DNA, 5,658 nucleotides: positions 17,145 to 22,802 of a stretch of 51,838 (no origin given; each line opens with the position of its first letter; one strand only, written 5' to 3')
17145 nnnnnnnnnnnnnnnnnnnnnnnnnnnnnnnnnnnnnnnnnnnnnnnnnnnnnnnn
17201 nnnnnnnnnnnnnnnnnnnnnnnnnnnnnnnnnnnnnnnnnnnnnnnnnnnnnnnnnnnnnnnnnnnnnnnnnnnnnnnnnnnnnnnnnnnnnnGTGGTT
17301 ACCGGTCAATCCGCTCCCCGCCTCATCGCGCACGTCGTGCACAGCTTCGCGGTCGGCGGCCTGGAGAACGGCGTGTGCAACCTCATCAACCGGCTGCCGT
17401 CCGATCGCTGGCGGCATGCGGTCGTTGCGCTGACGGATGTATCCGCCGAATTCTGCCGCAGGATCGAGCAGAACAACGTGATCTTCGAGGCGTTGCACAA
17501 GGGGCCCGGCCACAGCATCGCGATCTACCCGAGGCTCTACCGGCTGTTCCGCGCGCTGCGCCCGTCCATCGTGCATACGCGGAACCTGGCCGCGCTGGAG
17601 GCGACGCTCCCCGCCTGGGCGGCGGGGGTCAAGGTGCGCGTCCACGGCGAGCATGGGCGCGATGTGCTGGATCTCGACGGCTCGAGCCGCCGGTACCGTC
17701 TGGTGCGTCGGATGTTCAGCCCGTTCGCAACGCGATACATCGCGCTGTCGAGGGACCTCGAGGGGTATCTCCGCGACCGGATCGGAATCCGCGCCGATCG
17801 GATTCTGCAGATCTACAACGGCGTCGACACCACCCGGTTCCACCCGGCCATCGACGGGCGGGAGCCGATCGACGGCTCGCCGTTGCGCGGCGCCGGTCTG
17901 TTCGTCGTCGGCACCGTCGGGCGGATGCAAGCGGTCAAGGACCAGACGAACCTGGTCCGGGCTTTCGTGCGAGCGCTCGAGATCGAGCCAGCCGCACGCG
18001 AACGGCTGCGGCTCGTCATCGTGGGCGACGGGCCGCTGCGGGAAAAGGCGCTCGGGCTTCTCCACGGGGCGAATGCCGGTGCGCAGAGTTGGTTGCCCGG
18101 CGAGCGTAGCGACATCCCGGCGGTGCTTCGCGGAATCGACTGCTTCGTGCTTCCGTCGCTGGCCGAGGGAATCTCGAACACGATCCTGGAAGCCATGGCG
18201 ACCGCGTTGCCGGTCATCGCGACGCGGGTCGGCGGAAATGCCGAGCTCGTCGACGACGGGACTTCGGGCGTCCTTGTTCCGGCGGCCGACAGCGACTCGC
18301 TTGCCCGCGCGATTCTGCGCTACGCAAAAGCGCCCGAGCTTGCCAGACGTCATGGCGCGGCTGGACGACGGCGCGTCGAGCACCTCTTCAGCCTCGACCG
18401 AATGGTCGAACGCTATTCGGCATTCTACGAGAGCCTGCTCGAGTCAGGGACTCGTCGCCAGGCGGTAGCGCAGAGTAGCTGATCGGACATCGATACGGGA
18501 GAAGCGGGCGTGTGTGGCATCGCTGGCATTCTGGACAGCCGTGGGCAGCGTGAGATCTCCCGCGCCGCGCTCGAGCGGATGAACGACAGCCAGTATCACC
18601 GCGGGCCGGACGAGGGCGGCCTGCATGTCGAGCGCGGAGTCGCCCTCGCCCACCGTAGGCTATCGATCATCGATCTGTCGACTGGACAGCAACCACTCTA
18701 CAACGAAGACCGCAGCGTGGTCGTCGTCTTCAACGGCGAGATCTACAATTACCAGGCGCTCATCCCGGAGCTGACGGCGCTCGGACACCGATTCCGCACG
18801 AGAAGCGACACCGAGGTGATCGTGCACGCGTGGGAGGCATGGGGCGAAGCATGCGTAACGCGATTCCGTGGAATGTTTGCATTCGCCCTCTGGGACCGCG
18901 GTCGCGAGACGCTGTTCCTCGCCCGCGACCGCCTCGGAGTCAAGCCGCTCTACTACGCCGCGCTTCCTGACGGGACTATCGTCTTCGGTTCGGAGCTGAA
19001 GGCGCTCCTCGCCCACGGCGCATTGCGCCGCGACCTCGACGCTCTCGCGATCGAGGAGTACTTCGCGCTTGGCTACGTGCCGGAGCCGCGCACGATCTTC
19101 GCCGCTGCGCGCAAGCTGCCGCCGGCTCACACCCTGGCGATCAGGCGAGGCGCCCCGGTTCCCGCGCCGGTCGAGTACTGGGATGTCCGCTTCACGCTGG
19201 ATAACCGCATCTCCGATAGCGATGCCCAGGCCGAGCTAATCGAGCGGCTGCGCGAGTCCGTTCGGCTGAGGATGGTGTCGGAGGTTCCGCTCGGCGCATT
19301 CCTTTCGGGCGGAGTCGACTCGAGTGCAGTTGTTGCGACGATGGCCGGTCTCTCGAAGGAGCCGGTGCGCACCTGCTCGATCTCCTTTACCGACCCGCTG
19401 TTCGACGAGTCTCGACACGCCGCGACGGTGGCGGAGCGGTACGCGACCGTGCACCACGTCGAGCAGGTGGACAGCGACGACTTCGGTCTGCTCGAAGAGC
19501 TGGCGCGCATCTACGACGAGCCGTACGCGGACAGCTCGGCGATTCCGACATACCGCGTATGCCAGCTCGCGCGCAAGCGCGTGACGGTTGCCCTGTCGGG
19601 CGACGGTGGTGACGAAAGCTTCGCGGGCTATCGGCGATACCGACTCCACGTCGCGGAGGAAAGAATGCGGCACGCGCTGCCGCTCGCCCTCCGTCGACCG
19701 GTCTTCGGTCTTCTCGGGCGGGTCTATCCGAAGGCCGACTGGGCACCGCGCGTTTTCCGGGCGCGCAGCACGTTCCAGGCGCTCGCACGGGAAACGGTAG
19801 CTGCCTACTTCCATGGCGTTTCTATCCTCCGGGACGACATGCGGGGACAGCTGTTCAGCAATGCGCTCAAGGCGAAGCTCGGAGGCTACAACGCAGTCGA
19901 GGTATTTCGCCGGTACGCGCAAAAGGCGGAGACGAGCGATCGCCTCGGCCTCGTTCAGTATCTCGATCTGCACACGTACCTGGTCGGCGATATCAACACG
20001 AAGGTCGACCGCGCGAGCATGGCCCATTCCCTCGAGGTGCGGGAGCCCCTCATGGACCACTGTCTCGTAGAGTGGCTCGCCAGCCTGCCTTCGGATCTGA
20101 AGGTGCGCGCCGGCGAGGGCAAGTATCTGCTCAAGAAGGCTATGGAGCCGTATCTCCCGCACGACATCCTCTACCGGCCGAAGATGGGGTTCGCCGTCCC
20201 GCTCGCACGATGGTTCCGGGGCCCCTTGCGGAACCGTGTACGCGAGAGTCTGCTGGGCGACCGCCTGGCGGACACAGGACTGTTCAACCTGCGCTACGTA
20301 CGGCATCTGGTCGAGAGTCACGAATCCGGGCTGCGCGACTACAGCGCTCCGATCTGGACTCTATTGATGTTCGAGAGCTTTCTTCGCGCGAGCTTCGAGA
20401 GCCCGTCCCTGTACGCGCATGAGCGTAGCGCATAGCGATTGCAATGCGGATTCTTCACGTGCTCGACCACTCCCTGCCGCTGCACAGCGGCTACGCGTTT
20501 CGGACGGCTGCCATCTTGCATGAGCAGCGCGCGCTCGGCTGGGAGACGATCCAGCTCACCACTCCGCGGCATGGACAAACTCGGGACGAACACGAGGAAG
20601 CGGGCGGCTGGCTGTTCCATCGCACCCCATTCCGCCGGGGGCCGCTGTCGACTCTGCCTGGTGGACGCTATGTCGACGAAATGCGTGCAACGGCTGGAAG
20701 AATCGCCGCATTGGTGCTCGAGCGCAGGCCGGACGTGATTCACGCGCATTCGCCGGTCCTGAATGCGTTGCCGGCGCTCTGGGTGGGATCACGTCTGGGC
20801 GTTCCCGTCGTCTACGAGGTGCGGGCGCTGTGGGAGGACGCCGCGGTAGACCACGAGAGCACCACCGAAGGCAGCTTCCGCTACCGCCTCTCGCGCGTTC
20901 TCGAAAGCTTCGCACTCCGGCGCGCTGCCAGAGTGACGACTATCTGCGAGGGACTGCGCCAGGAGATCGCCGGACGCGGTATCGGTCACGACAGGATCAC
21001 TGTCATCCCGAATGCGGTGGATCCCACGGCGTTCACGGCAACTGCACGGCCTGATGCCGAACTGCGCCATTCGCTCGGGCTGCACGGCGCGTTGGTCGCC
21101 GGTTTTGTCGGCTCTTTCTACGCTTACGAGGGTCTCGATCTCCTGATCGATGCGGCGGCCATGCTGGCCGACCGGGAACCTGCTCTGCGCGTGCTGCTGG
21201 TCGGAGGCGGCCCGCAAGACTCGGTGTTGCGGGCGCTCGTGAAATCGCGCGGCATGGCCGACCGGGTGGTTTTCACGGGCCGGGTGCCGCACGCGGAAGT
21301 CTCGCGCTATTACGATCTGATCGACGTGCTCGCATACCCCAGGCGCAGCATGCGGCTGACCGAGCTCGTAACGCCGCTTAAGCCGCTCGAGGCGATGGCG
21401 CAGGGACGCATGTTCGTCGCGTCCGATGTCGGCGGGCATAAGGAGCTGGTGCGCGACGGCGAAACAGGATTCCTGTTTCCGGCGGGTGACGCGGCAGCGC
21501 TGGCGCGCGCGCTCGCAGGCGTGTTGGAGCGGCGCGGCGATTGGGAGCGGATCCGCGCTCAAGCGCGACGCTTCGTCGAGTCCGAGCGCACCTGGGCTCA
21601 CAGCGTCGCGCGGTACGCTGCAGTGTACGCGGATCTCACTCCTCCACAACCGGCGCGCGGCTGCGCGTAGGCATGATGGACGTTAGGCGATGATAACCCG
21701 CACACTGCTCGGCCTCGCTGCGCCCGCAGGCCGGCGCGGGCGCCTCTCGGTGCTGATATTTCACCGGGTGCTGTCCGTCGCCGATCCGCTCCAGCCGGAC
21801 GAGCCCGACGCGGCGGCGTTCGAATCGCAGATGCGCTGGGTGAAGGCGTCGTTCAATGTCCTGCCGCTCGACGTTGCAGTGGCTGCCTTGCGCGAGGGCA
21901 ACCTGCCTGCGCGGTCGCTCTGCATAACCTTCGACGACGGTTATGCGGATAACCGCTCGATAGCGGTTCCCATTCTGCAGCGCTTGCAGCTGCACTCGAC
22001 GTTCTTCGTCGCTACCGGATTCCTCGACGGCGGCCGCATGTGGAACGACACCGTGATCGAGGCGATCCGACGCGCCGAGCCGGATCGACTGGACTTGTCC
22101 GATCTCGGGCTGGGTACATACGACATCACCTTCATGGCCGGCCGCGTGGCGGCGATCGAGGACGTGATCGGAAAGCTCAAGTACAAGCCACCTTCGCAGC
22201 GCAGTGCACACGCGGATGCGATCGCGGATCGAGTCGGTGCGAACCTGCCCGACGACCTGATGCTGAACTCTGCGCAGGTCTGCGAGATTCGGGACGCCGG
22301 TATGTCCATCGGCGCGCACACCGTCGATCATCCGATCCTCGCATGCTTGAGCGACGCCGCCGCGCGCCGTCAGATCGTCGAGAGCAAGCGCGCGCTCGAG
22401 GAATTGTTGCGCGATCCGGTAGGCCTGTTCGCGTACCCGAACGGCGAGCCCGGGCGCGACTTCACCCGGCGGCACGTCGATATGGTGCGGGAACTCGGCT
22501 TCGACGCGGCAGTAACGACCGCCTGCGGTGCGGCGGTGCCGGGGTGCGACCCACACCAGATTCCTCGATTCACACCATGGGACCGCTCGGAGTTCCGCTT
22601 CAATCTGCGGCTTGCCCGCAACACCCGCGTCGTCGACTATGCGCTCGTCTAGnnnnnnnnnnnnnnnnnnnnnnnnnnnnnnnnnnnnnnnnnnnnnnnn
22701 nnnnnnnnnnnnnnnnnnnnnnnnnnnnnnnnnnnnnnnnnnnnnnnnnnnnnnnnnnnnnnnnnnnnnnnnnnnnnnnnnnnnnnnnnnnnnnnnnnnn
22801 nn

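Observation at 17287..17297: No exosortase, EpsI or PEP-CTERM substrate: the slot between the two paired glycosyltransferases is only 5 nt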

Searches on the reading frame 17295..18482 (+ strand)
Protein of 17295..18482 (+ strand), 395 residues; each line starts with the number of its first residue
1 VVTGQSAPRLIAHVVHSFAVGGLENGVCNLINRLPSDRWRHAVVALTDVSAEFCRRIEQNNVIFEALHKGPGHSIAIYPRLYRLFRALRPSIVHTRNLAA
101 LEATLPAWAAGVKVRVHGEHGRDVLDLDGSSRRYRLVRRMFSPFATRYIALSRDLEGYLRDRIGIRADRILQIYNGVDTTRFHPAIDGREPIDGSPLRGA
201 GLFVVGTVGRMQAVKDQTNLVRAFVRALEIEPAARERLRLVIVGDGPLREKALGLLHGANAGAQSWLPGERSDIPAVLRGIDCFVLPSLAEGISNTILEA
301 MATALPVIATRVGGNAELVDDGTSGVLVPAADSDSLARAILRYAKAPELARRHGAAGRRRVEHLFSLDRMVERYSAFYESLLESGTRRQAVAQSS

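Call 5: search_protein_families(library=ncbifam, proteins=[window:17295-18482:+], max_evalue=0.00001)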
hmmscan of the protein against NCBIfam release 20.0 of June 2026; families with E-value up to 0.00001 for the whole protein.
window:17295-18482:+ (395 aa): 29 families (the best 25 are shown)
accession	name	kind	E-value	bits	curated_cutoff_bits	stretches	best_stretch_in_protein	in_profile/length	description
TIGR03088.1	stp2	hypoth_equivalog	8.4e-157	522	409.05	1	9-382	2-374/374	TIGR03088 family PEP-CTERM/XrtA system glycosyltransferase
NF041876.1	EPS_EpsE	equivalog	6.3e-29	101.4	400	1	151-369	168-384/389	exopolysaccharide biosynthesis GT4 family glycosyltransferase EpsE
TIGR03999.1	thiol_BshA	equivalog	4e-26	91.8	273.7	1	149-382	149-374/375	N-acetyl-alpha-D-glucosaminyl L-malate synthase BshA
TIGR02149.1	glgA_Coryne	subfamily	1.6e-22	80.2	302.4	1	147-381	147-390/391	glycogen synthase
TIGR04063.1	stp3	hypoth_equivalog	7.7e-22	77.7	442.05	1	80-382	83-396/397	TIGR04063 family PEP-CTERM/XrtA system glycosyltransferase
TIGR03449.1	mycothiol_MshA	equivalog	1.6e-19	70.1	462.5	1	159-381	179-403/406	D-inositol-3-phosphate glycosyltransferase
TIGR04047.1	MSMEG_0565_glyc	hypoth_equivalog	1.1e-16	60.8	259.85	1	146-378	140-371/373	MSMEG_0565 family glycosyltransferase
NF038229.1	Glyco4_Geo_Pelo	equivalog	1.2e-16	60.7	400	1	272-382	229-337/338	GPMC system family 4 glycosyltransferase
TIGR04157.1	glyco_rSAM_CFB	subfamily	3.1e-16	59.4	400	1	144-378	169-406/406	TIGR04157 family glycosyltransferase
NF038011.1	PelF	equivalog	7.9e-16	58.2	100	1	164-378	276-489/489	GT4 family glycosyltransferase PelF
TIGR03087.1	stp1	hypoth_equivalog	8.4e-16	58.1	316.65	1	163-378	191-394/397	TIGR03087 family PEP-CTERM/XrtA system glycosyltransferase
NF011726.0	PRK15179.1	equivalog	2e-15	56.1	733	1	161-376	475-689/694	Vi polysaccharide biosynthesis protein TviE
NF047684.1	TeichurnBiosyTuaC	equivalog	1.2e-14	54.1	550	1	203-381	220-389/391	teichuronic acid biosynthesis protein TuaC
NF050063.1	ProtGlycPglJ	equivalog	8.2e-14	51.6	500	1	203-362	196-348/363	N-acetylgalactosamine-N,N'-diacetylbacillosaminyl-diphospho-undecaprenol 4-alpha-N-acetylgalactosaminyltransferase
NF053787.1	GlcN_PG_synth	equivalog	6.6e-12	44.9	480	1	137-382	137-360/361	N-acetylglucosaminyl phosphatidylglycerol synthase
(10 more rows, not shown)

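Call 21: find_related_loci(query=window:17295-18482:+, collection=genome_contigs, flank=5000)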
Query window:17295-18482:+ (395 aa) in genome_contigs; peptide patterns used: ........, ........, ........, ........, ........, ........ (x = any residue, [..] = any of these).
598 stretches matched a pattern (row limit reached: there are more); 581 encode a relative of the query (tblastn E <= 1e-3); the best 80 are kept; 80 distinct loci.
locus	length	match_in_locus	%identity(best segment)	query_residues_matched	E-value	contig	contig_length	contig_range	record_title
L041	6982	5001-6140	63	5-384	1e-152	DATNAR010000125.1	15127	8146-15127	MAG TPA_asm: Casimicrobiaceae bacterium isolate SMAG_U11166 k141_677387, whole genome shotgun sequence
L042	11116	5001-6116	60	10-383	5e-151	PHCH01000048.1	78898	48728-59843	MAG: Betaproteobacteria bacterium HGW-Betaproteobacteria-4 08E140C01_scaffold_2681, whole genome shotgun sequence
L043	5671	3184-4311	60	6-382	6e-151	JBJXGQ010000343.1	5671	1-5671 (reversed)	MAG: Burkholderiales bacterium isolate F1F2.bin.209 k127_8726408, whole genome shotgun sequence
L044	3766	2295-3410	62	10-382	2e-154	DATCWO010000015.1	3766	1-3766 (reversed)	MAG TPA_asm: Burkholderiales bacterium isolate SMAG_U7413 k141_175439, whole genome shotgun sequence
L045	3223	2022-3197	59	8-395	7e-156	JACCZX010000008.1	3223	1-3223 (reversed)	MAG: Burkholderiaceae bacterium isolate MGR_bin241 SD2897-2912_k127_7408678, whole genome shotgun sequence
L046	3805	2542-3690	59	5-387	1e-152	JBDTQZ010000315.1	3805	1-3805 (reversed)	MAG: Burkholderiaceae bacterium isolate cluster3_bin.234 NODE_149261_length_3805_cov_4.209333, whole genome shotgun sequ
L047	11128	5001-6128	58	10-385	1e-147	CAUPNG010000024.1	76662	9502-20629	MAG: uncultured Albidiferax sp. isolate m13-metabat.13 genome assembly, contig: m13-c99, whole genome shotgun sequence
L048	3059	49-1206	61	10-395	2e-153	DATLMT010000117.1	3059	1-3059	MAG TPA_asm: Burkholderiaceae bacterium isolate SMAG_U13781 k141_2284274, whole genome shotgun sequence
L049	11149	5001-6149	60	11-395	4e-146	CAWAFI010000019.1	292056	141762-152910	MAG: uncultured beta proteobacterium isolate MFD02809.bin.1.58 genome assembly, contig: contig_51962, whole genome shotg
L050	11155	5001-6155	60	5-390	8e-146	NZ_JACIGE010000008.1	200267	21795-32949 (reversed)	Rhodocyclus tenuis strain 2761 Ga0394279_08, whole genome shotgun sequence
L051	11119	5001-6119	61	10-382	7e-144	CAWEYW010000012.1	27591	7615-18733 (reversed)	MAG: uncultured beta proteobacterium isolate MFD05942.bin.1.462 genome assembly, contig: contig_56898, whole genome shot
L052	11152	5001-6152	58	2-389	5e-143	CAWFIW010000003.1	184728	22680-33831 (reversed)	MAG: uncultured beta proteobacterium isolate MFD04716.bin.1.159 genome assembly, contig: contig_33938, whole genome shot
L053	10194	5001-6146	62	2-382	7e-143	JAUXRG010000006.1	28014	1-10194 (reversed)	MAG: Rubrivivax sp. isolate C12_maxbin.055 C12_k141_191424, whole genome shotgun sequence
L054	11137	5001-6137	58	1-382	1e-142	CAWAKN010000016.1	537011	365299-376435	MAG: uncultured beta proteobacterium isolate MFD02199.bin.2.181 genome assembly, contig: contig_39707, whole genome shot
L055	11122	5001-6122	62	6-379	7e-143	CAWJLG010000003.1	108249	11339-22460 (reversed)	MAG: uncultured beta proteobacterium isolate MFD05942.bin.1.21 genome assembly, contig: contig_106568, whole genome shot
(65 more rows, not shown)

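Call 37: find_related_loci(query=window:17295-18482:+, collection=metagenome_contigs, flank=4000)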
Query window:17295-18482:+ (395 aa) in metagenome_contigs; peptide patterns used: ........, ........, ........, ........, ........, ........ (x = any residue, [..] = any of these).
600 stretches matched a pattern (row limit reached: there are more); 576 encode a relative of the query (tblastn E <= 1e-3); the best 80 are kept; 80 distinct loci.
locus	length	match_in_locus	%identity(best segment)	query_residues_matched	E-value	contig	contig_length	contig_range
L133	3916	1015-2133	62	10-382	3e-161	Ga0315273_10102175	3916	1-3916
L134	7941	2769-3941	62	5-395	2e-153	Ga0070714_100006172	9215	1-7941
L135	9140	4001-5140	63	5-384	1e-153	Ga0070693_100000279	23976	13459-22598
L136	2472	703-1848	62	6-387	1e-160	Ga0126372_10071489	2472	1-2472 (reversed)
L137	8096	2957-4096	62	3-382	7e-150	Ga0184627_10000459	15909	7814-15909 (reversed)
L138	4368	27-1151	61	8-382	7e-151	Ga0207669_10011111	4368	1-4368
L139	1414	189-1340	60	1-387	6e-161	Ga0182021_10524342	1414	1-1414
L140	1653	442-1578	61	2-382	5e-159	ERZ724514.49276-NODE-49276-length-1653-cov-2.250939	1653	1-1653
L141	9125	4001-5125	61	8-382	2e-146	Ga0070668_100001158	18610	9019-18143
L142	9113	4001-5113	61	10-382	1e-146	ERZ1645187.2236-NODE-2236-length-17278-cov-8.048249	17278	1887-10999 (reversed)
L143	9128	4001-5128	62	5-381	5e-146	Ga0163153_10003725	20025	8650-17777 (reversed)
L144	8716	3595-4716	60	10-383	1e-145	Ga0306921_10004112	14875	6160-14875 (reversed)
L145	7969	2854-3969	64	10-382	1e-145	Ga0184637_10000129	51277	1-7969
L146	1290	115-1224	63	10-381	2e-159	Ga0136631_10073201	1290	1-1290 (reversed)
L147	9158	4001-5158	62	1-388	5e-145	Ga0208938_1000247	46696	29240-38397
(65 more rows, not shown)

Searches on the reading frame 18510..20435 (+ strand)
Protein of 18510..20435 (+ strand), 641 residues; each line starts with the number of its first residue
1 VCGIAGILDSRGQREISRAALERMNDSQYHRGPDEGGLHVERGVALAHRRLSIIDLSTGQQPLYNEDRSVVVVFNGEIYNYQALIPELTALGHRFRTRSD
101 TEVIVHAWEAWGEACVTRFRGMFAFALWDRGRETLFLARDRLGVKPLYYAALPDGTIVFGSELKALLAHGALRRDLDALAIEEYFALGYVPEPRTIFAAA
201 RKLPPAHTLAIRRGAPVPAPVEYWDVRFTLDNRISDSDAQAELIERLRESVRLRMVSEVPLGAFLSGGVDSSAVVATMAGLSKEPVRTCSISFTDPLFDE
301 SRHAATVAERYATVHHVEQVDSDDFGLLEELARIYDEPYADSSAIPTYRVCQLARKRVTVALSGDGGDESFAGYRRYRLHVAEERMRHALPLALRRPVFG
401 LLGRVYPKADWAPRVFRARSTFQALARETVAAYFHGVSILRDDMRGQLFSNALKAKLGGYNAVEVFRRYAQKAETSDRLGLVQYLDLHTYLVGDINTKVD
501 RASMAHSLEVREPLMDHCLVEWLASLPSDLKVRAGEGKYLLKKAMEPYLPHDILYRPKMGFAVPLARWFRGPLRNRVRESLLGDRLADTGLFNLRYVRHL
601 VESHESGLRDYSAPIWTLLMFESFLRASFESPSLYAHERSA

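Call 6: search_protein_families(library=ncbifam, proteins=[window:18510-20435:+], max_evalue=0.00001)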
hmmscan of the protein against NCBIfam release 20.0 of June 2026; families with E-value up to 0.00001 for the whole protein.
window:18510-20435:+ (641 aa): 9 families
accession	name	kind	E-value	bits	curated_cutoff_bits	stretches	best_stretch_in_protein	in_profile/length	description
TIGR03108.1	eps_aminotran_1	hypoth_equivalog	0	1073.2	816.9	1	1-627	1-627/628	XrtA/PEP-CTERM system amidotransferase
TIGR01536.1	asn_synth_AEB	equivalog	3.1e-150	501.6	267.1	1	2-561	1-517/517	asparagine synthase (glutamine-hydrolyzing)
TIGR03104.1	trio_amidotrans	equivalog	1.3e-125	419.9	570.1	2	1-378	1-384/589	N-acetylglutaminylglutamine amidotransferase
NF006949.0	PRK09431.1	equivalog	2.3e-85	287.2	499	3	1-168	1-167/554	asparagine synthase B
NF033535.1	lass_lactam_cya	exception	1.9e-76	258.1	525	2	1-371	1-376/668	lasso peptide isopeptide bond-forming cyclase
NF033561.1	macrolact_Ik_Al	subfamily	8.4e-21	74.2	300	1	110-372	70-332/561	albusnodin/ikarugamycin family macrolactam cyclase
NF001484.0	PRK00331.1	subfamily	1.7e-10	39.9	381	1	62-169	87-201/601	isomerizing glutamine--fructose-6-phosphate transaminase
TIGR01135.1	glmS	equivalog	3.7e-10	38.9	418.05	1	62-169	86-200/607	glutamine--fructose-6-phosphate transaminase (isomerizing)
TIGR01134.1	purF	equivalog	6.4e-10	39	350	1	44-177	66-210/432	amidophosphoribosyltransferase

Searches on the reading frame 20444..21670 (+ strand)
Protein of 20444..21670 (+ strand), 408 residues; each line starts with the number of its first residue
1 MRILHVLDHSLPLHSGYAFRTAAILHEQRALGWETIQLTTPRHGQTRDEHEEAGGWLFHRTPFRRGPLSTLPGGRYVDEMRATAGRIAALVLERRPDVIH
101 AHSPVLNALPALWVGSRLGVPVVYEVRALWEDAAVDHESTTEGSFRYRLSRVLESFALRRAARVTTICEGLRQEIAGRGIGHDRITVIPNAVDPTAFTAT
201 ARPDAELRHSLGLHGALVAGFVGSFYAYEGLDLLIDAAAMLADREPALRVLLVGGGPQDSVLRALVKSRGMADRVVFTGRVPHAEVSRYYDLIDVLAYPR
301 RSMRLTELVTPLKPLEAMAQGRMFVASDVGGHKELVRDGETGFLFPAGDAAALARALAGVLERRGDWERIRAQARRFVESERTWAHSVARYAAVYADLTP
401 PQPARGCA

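Call 6: search_protein_families(library=ncbifam, proteins=[window:20444-21670:+], max_evalue=0.00001)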
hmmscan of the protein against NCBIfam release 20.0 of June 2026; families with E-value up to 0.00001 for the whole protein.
window:20444-21670:+ (408 aa): 27 families (the best 25 are shown)
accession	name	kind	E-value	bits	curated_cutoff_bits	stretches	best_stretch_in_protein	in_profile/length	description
TIGR04063.1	stp3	hypoth_equivalog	6.8e-187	621.2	442.05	1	2-398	1-395/397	TIGR04063 family PEP-CTERM/XrtA system glycosyltransferase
TIGR03088.1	stp2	hypoth_equivalog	7.6e-27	94.3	409.05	1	86-397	72-372/374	TIGR03088 family PEP-CTERM/XrtA system glycosyltransferase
TIGR03449.1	mycothiol_MshA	equivalog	1.6e-26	93.1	462.5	1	95-398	102-403/406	D-inositol-3-phosphate glycosyltransferase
TIGR03999.1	thiol_BshA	equivalog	5.8e-26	91.3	273.7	1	155-398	139-373/375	N-acetyl-alpha-D-glucosaminyl L-malate synthase BshA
NF007640.0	PRK10307.1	subfamily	1e-22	80.6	276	1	93-381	104-390/411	WcaI family glycosyltransferase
NF038298.1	EPS_HpsO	equivalog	2.9e-18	65.8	575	1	153-365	139-354/388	hormogonium polysaccharide biosynthesis glycosyltransferase HpsO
NF053787.1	GlcN_PG_synth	equivalog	2.1e-17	63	480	1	90-398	77-359/361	N-acetylglucosaminyl phosphatidylglycerol synthase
NF041876.1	EPS_EpsE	equivalog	2.2e-17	63.4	400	1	156-381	157-379/389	exopolysaccharide biosynthesis GT4 family glycosyltransferase EpsE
TIGR02149.1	glgA_Coryne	subfamily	5.2e-17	62.1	302.4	1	97-396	85-388/391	glycogen synthase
NF041879.1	EPS_EpsH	equivalog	4.2e-13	48.8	800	1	161-361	190-375/431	exopolysaccharide biosynthesis glycosyltransferase EpsH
NF038229.1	Glyco4_Geo_Pelo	equivalog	1.7e-12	47.1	400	1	83-398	43-336/338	GPMC system family 4 glycosyltransferase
TIGR04047.1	MSMEG_0565_glyc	hypoth_equivalog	2.4e-12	46.6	259.85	1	161-396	139-372/373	MSMEG_0565 family glycosyltransferase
NF047684.1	TeichurnBiosyTuaC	equivalog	6.4e-12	45.1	550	1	156-385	160-376/391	teichuronic acid biosynthesis protein TuaC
TIGR04005.1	wcaL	equivalog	3.2e-11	42.7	537.6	1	222-379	228-387/406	colanic acid biosynthesis glycosyltransferase WcaL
NF047676.1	TeichurnBiosyTuaH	equivalog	5e-11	42.1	550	1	122-336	121-328/384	teichuronic acid biosynthesis protein TuaH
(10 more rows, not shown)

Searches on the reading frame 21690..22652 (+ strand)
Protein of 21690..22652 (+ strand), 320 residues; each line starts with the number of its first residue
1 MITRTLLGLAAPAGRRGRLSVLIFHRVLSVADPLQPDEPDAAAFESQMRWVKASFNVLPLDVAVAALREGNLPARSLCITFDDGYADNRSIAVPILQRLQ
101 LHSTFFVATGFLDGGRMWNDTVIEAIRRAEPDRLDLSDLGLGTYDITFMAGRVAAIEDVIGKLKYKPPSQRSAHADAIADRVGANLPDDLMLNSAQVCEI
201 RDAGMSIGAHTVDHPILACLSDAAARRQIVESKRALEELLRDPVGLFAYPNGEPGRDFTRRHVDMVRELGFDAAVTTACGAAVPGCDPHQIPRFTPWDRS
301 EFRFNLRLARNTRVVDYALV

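Call 6: search_protein_families(library=ncbifam, proteins=[window:21690-22652:+], max_evalue=0.00001)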
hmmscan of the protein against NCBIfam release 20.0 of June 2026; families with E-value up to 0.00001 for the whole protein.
window:21690-22652:+ (320 aa): 3 families
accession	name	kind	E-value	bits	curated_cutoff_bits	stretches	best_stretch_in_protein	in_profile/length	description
TIGR02764.1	spore_ybaN_pdaB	equivalog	4.9e-08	33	237.4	0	195-273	49-123/191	polysaccharide deacetylase family sporulation protein PdaB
TIGR03933.1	PIA_icaB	equivalog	1.1e-07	31.6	248.35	1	42-120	38-117/245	intercellular adhesin biosynthesis polysaccharide N-deacetylase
TIGR03938.2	deacetyl_PgaB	equivalog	3.2e-06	25.7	321.9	1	19-113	3-102/621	poly-beta-1,6-N-acetyl-D-glucosamine N-deacetylase PgaB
